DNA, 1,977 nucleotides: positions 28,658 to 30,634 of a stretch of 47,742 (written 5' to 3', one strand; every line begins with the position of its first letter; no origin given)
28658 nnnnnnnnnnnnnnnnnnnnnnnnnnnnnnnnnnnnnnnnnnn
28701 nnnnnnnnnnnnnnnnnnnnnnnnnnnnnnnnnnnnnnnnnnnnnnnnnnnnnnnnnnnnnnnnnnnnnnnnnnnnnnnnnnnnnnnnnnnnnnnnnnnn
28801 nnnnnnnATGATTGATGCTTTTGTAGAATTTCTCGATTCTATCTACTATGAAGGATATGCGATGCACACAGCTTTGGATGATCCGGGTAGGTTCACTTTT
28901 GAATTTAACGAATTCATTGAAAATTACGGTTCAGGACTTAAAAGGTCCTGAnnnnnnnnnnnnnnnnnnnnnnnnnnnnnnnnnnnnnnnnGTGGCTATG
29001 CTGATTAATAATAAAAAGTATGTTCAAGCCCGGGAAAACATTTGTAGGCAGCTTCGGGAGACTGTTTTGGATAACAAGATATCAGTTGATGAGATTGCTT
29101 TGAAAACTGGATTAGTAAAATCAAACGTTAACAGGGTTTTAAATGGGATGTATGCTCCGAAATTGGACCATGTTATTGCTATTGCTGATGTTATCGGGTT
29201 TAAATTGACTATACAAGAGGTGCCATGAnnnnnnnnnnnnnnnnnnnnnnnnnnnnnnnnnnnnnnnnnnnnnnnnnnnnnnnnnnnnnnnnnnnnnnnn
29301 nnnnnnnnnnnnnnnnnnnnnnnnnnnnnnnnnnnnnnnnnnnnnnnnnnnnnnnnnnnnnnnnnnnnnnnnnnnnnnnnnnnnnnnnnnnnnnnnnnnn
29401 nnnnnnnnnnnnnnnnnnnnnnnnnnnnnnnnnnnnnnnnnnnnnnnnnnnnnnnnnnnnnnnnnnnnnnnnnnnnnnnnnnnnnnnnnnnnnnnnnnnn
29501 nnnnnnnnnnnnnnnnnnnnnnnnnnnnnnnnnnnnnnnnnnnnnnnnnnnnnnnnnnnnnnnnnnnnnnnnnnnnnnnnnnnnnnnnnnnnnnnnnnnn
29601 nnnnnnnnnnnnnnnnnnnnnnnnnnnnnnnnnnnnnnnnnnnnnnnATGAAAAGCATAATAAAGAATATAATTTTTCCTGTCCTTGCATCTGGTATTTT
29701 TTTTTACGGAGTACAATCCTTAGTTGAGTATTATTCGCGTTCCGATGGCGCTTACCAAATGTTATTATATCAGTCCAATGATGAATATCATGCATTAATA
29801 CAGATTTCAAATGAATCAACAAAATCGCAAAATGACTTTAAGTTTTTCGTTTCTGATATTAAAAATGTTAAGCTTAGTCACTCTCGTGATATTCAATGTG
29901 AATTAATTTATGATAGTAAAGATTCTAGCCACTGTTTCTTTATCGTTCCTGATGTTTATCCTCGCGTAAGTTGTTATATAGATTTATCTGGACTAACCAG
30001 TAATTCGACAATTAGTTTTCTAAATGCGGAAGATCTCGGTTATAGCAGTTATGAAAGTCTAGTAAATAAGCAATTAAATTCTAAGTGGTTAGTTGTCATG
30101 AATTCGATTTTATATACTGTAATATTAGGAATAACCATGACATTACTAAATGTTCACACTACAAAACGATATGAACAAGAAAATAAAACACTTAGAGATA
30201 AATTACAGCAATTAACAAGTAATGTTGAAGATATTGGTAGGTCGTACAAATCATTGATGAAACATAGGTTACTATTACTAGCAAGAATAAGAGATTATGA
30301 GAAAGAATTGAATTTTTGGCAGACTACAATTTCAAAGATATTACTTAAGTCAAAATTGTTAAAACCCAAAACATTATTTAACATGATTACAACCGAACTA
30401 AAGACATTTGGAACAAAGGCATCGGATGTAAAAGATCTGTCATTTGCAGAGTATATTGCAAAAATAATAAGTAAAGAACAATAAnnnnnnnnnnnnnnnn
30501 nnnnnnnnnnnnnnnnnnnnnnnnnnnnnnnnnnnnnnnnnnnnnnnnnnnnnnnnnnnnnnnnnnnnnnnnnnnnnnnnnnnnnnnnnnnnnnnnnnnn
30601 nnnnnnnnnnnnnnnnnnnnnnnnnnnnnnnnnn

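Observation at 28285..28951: Translationally coupled three-gene operon (ArdC-N-like, SymE-like and a 47-aa acidic protein) with strong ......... ribosome-binding sites in an otherwise SD-poor genome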

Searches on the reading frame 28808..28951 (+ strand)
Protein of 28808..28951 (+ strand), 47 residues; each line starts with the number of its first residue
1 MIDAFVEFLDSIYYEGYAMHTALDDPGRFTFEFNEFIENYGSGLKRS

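Call 3: search_protein_families(library=pfam, proteins=[window:28808-28951:+], max_evalue=1)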
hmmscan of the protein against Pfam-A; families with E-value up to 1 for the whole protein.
window:28808-28951:+ (47 aa): 0 families

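Call 4: search_protein_families(library=phrogs, proteins=[window:28808-28951:+], max_evalue=1)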
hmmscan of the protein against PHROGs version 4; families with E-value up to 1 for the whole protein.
window:28808-28951:+ (47 aa): 0 families

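Call 6: search_protein_families(library=ncbifam, proteins=[window:28808-28951:+], max_evalue=1)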
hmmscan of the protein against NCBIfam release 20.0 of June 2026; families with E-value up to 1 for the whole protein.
window:28808-28951:+ (47 aa): 0 families

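Call 7: search_protein_families(library=padloc, proteins=[window:28808-28951:+], max_evalue=1)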
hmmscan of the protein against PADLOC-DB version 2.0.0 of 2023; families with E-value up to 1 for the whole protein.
window:28808-28951:+ (47 aa): 0 families

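Call 57: find_homologous_proteins(query=A4, max_evalue=0.01)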
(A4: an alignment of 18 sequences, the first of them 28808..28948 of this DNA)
Query A4 (18 sequences) (47 aa, profile of the alignment): 111 proteins with E <= 0.01 among 118 candidates.
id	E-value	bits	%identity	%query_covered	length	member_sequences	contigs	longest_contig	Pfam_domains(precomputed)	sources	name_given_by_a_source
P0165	7.9e-17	79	70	100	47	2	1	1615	-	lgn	-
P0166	2.6e-16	77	51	74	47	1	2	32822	-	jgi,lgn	-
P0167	3.1e-16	77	100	100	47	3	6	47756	-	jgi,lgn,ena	jgi:hypothetical protein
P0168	4.8e-16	76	54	79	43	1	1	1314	-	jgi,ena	-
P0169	8.8e-16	76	49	74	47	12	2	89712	-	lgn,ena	-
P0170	1.4e-15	75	44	77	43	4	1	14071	-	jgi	jgi:hypothetical protein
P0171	1.6e-15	75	51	74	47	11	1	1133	-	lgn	-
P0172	1.6e-15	75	49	79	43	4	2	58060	-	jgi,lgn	-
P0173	2.1e-15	74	70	100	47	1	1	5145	-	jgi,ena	-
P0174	2.1e-15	74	55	85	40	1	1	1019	-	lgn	-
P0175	2.9e-15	74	49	74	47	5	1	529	-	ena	-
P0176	3.2e-15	74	49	74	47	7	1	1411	-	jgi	-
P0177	3.5e-15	74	55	85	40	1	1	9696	-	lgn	-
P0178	3.8e-15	74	62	100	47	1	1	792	-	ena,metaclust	metaclust:\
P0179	3.9e-15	73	59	79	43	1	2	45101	-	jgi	jgi:hypothetical protein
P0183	1.1e-14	72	44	87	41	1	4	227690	-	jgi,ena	-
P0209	8.9e-13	66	43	79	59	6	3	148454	-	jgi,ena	-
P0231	2.5e-11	61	38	89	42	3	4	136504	-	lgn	-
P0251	3.1e-10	58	43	94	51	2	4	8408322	-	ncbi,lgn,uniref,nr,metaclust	ncbi:hypothetical protein [Mucilaginibacter paludis]|uniref:Uncharacterized protein n=1 Tax=Mucilagi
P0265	5.1e-9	54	45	85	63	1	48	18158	-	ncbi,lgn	-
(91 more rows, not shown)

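Call 58: find_encoding_contigs(protein=P0251, flank=3000, max_places=2)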
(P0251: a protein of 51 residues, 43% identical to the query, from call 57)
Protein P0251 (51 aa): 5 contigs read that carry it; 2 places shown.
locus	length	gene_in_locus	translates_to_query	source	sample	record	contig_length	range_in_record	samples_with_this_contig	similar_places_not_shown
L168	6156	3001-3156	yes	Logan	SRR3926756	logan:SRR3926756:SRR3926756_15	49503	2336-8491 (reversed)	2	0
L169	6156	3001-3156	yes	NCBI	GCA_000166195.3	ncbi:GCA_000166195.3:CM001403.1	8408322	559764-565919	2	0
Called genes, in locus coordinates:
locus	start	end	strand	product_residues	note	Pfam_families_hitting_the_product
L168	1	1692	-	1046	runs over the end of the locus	PF07693:KAP_NTPase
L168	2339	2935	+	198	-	-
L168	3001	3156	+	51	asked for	-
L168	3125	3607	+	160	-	-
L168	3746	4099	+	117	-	PF21849:DUF6908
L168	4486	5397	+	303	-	PF01734:Patatin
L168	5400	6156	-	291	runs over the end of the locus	PF26305:CD_NTase_C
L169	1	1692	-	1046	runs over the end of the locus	PF07693:KAP_NTPase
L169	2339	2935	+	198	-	-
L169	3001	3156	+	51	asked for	-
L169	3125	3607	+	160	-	-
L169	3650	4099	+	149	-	PF21849:DUF6908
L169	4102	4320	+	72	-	-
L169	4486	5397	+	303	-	PF01734:Patatin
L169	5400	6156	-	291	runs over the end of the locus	PF26305:CD_NTase_C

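Call 59: find_encoding_contigs(protein=P0183, flank=3000, max_places=2)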
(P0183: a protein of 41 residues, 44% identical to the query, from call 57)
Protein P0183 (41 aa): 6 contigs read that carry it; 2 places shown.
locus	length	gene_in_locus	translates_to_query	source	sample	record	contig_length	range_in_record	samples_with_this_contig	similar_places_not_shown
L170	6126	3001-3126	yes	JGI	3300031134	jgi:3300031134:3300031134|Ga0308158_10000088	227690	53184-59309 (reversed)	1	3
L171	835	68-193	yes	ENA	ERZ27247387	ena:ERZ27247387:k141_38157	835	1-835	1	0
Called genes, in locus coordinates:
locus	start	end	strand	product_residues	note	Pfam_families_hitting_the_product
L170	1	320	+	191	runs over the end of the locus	-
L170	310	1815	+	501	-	-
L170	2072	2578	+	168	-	-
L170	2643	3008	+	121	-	PF08401:ArdcN (weak)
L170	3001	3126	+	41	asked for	-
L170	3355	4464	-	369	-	-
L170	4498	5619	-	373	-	-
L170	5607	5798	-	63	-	-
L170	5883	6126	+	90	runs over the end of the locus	-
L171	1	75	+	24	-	?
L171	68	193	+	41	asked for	-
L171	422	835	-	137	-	?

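Call 60: find_encoding_contigs(protein=P0231, flank=3000, max_places=2)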
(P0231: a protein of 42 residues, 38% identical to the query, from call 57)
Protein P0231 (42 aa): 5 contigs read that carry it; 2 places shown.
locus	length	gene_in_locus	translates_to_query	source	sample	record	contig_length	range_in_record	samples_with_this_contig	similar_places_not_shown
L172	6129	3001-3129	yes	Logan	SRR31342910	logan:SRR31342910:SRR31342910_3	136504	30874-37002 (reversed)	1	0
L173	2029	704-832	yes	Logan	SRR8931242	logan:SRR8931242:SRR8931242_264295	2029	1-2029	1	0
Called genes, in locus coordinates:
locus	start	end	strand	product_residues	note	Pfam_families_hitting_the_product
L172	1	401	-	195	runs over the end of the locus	-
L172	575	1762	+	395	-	PF02601:Exonuc_VII_L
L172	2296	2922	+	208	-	-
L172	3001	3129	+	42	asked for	-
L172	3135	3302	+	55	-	-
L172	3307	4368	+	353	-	PF06067:DUF932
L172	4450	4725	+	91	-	-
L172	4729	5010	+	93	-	-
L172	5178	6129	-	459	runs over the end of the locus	-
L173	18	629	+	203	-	-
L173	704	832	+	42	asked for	-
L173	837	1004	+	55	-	-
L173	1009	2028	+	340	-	?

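Call 61: find_encoding_contigs(protein=P0209, flank=3000, max_places=2)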
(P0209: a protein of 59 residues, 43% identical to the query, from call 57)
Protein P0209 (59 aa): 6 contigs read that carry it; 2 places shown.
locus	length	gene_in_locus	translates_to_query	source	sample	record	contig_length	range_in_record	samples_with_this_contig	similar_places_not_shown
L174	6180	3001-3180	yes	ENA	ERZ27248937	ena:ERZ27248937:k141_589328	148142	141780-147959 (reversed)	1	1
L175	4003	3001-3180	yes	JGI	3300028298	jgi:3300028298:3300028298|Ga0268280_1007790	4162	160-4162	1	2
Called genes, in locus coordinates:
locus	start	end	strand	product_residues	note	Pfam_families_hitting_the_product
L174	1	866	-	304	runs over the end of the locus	PF18159:S_4TM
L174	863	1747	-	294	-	PF18144:SMODS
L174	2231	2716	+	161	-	PF08401:ArdcN (faint)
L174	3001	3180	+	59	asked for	-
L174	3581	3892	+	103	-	PF04002:RadC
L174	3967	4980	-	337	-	PF02899:Phage_int_SAM_1, PF13102:Phage_int_SAM_5 (faint), PF13495:Phage_int_SAM_4, PF00589:Phage_integrase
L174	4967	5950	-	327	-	PF00589:Phage_integrase, PF22823:MrpR_C_cat (faint)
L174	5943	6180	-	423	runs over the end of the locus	PF02899:Phage_int_SAM_1 (faint), PF00589:Phage_integrase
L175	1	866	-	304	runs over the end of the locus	PF18159:S_4TM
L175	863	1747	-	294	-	PF18144:SMODS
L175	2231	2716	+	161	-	PF08401:ArdcN (faint)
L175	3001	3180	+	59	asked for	-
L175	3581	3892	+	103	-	PF04002:RadC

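Call 62: find_encoding_contigs(protein=P0265, flank=3000, max_places=2)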
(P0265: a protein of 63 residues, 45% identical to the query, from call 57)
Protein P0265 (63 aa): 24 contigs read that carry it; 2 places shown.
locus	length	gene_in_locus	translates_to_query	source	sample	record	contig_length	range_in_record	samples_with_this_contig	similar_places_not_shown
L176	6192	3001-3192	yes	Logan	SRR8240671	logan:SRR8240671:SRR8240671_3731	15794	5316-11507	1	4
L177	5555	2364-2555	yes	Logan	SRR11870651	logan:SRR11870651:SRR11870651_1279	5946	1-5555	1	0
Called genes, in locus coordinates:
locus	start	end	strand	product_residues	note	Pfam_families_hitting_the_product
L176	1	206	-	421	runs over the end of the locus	PF01566:Nramp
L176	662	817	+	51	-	PF18919:DUF5670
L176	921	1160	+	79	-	-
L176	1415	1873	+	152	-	-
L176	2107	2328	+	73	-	-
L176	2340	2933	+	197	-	-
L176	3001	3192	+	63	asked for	-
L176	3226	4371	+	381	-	PF06067:DUF932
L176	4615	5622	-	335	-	PF17761:DUF1016_N, PF06250:YhcG_C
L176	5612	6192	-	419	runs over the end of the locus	PF17293:Arm-DNA-bind_5, PF13102:Phage_int_SAM_5, PF00589:Phage_integrase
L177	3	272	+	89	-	?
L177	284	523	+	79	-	-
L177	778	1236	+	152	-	-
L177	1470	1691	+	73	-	-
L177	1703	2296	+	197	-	-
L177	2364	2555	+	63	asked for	-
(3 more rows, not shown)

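Call 93: search_protein_families(library=pfam, proteins=[L168:3125-3604:+], max_evalue=0.1)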
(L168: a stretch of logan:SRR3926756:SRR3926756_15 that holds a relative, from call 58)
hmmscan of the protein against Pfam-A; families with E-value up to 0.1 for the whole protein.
L168:3125-3604:+ (160 aa): 1 family
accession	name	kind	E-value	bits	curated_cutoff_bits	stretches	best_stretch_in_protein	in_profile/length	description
PF00226.36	DnaJ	-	4.4e-05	23.9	27.8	1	9-42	13-50/63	DnaJ domain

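Call 97: search_protein_families(library=pfam, proteins=[L168:2339-2935:+, L172:3307-4368:+], max_evalue=0.001)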
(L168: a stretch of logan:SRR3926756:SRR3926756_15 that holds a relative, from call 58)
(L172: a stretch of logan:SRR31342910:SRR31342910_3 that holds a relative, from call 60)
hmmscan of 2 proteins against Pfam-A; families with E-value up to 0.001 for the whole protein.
L168:2339-2935:+ (198 aa): 0 families

L172:3307-4368:+ (353 aa): 1 family
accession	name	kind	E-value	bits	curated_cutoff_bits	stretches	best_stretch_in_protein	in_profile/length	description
PF06067.16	DUF932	-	1.1e-68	231.9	23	1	90-323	1-226/227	Domain of unknown function (DUF932)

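Call 107: find_encoding_contigs(protein=P0167, flank=1500, max_places=6)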
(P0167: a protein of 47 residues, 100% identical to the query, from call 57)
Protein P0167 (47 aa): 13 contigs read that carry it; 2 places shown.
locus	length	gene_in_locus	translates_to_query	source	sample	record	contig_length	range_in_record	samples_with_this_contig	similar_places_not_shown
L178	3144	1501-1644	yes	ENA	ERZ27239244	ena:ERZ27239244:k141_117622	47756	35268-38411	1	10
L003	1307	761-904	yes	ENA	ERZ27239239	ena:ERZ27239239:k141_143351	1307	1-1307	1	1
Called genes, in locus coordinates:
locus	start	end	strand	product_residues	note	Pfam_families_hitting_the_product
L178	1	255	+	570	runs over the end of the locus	-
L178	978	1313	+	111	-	-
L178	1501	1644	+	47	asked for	-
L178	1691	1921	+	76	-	PF01381:HTH_3 (weak)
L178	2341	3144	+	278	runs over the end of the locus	-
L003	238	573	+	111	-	-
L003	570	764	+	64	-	PF08845:SymE_toxin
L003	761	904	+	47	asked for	-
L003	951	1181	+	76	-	PF01381:HTH_3 (weak)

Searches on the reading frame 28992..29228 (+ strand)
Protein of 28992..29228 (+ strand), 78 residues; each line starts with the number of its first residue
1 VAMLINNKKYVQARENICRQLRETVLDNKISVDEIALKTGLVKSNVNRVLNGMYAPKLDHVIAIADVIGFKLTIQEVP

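Call 3: search_protein_families(library=pfam, proteins=[window:28992-29228:+], max_evalue=1)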
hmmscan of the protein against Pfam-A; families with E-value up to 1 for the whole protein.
window:28992-29228:+ (78 aa): 12 families
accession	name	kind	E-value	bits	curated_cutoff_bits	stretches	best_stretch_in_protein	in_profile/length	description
PF01381.28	HTH_3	-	5.3e-06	26.8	23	1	21-73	4-53/55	Helix-turn-helix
PF13443.12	HTH_26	-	0.00028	21.5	22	1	21-70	2-52/63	Cro/C1-type HTH DNA-binding domain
PF13560.12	HTH_31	-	0.0024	18.6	27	1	19-70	7-56/64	Helix-turn-helix domain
PF12802.13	MarR_2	-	0.011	16.4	27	1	27-54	17-45/61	MarR family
PF21716.3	dnstrm_HI1420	-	0.013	15.8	27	1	32-75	46-89/90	Probable addiction module antidote protein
PF02295.23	z-alpha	-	0.017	15.6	21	1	13-53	5-45/67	Adenosine deaminase z-alpha domain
PF24064.2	HTH_NPRL3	-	0.026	14.9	27.2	1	29-53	33-57/62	GATOR1 complex protein NPRL3, C-terminal HTH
PF13744.12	HTH_37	-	0.037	14.3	27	1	9-74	11-77/80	Helix-turn-helix domain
PF13412.12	HTH_24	-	0.083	12.9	21.9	1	27-50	15-38/48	Winged helix-turn-helix DNA-binding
PF09339.16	HTH_IclR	-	0.12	12.6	22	1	30-53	19-42/52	IclR helix-turn-helix domain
PF22083.2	I-HmuI_NUMOD-like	-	0.16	12.1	27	1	31-52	14-35/46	DNA endonuclease I-HmuI-like, NUMOD-like domain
PF05983.16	Med7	-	0.23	12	25.8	1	1-40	144-183/189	MED7 protein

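Call 4: search_protein_families(library=phrogs, proteins=[window:28992-29228:+], max_evalue=1)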
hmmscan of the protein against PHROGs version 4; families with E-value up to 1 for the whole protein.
window:28992-29228:+ (78 aa): 28 families (the best 25 are shown)
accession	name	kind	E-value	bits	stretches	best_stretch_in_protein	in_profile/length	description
phrog_2439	-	transcription regulation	9.6e-05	22.4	1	19-71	10-62/367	transcriptional regulator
phrog_4268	-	transcription regulation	9.7e-05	23.5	1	32-76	49-93/96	transcriptional repressor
phrog_3557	-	transcription regulation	0.00015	22.9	1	7-71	4-67/142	transcriptional regulator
phrog_13326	-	unknown function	0.00023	22.3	1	34-73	12-51/151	-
phrog_8522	-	DNA, RNA and nucleotide metabolism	0.00034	22.1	1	12-75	3-66/71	HTH DNA binding protein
phrog_4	-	transcription regulation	0.00042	20.4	1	14-71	134-187/400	transcriptional repressor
phrog_2967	-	transcription regulation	0.0011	19.5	1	12-67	6-61/225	transcriptional regulator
phrog_1373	-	transcription regulation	0.0012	19.8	1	23-74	70-121/166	transcriptional regulator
phrog_925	-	DNA, RNA and nucleotide metabolism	0.0023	18.7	1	19-55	7-43/67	HTH DNA binding protein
phrog_9425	-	transcription regulation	0.0023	18.7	1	14-74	5-66/72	transcriptional repressor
phrog_8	-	transcription regulation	0.0034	17.9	1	14-69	165-209/346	transcriptional regulator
phrog_23446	-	unknown function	0.0079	17.2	1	28-62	13-47/186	-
phrog_2339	-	DNA, RNA and nucleotide metabolism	0.008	17.2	1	7-75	16-85/98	HTH DNA binding protein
phrog_836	-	transcription regulation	0.0082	17.3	1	18-56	86-123/133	late transcriptional activator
phrog_7306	-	unknown function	0.013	16.4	1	16-72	10-65/188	-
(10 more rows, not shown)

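Call 6: search_protein_families(library=ncbifam, proteins=[window:28992-29228:+], max_evalue=1)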
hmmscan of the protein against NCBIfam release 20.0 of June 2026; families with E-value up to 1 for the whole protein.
window:28992-29228:+ (78 aa): 5 families
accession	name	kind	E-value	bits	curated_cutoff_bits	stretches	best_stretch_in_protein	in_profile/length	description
TIGR04111.1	BcepMu_gp16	hypoth_equivalog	0.012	15.5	34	1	19-54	3-38/55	phage-associated protein, BcepMu gp16 family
TIGR02684.1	dnstrm_HI1420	hypoth_equivalog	0.03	14.5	53.7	1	32-74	46-88/89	addiction module antidote protein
NF053606.1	Sta1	subfamily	0.08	13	80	1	26-53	31-58/100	Sta1 family transcriptional regulator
NF009710.0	PRK13239.1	equivalog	0.087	12.1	193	1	21-77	28-81/210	alkylmercury lyase MerB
TIGR03070.1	couple_hipB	subfamily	0.1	12.5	71.65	1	34-72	20-58/58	type II toxin-antitoxin system Y4mF family antitoxin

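Call 7: search_protein_families(library=padloc, proteins=[window:28992-29228:+], max_evalue=1)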
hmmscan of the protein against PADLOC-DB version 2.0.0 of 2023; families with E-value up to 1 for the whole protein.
window:28992-29228:+ (78 aa): 2 families
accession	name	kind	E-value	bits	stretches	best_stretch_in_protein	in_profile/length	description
PDLC04762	PDC-M64C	-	0.012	13.6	1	9-69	20-80/97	-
PDLC04775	PDC-M69A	-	0.02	13.4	1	15-70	6-61/113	-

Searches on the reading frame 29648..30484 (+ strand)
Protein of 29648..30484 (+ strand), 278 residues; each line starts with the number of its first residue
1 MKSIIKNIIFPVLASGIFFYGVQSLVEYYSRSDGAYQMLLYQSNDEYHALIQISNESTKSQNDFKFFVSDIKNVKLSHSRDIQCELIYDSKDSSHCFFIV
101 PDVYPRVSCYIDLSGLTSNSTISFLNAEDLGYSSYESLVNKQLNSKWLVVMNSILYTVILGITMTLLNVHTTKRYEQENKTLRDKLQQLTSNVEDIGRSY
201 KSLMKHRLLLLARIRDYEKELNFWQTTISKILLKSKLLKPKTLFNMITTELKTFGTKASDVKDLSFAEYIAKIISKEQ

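Call 3: search_protein_families(library=pfam, proteins=[window:29648-30484:+], max_evalue=1)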
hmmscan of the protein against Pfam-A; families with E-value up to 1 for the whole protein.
window:29648-30484:+ (278 aa): 1 family
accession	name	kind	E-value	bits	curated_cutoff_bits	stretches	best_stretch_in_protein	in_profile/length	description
PF14197.11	Cep57_CLD_2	-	0.063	13.8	27.1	1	176-213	2-39/67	Centrosome localisation domain of PPC89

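Call 4: search_protein_families(library=phrogs, proteins=[window:29648-30484:+], max_evalue=1)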
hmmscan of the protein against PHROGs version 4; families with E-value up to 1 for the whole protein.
window:29648-30484:+ (278 aa): 3 families
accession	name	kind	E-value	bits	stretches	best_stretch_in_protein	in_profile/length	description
phrog_1863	-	unknown function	0.018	15.9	1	157-211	12-71/97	-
phrog_9105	-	unknown function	0.048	14.4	1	170-205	73-108/190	-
phrog_27713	-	unknown function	0.094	13.6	1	116-185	9-78/82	-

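Call 7: search_protein_families(library=padloc, proteins=[window:29648-30484:+], max_evalue=1)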
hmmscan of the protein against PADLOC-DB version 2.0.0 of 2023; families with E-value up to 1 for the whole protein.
window:29648-30484:+ (278 aa): 0 families

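Call 93: search_protein_families(library=pfam, proteins=[window:29648-30481:+], max_evalue=0.1)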
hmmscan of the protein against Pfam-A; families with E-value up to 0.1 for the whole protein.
window:29648-30481:+ (278 aa): 1 family
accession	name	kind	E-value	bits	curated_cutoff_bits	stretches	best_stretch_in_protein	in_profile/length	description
PF14197.11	Cep57_CLD_2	-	0.063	13.8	27.1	1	176-213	2-39/67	Centrosome localisation domain of PPC89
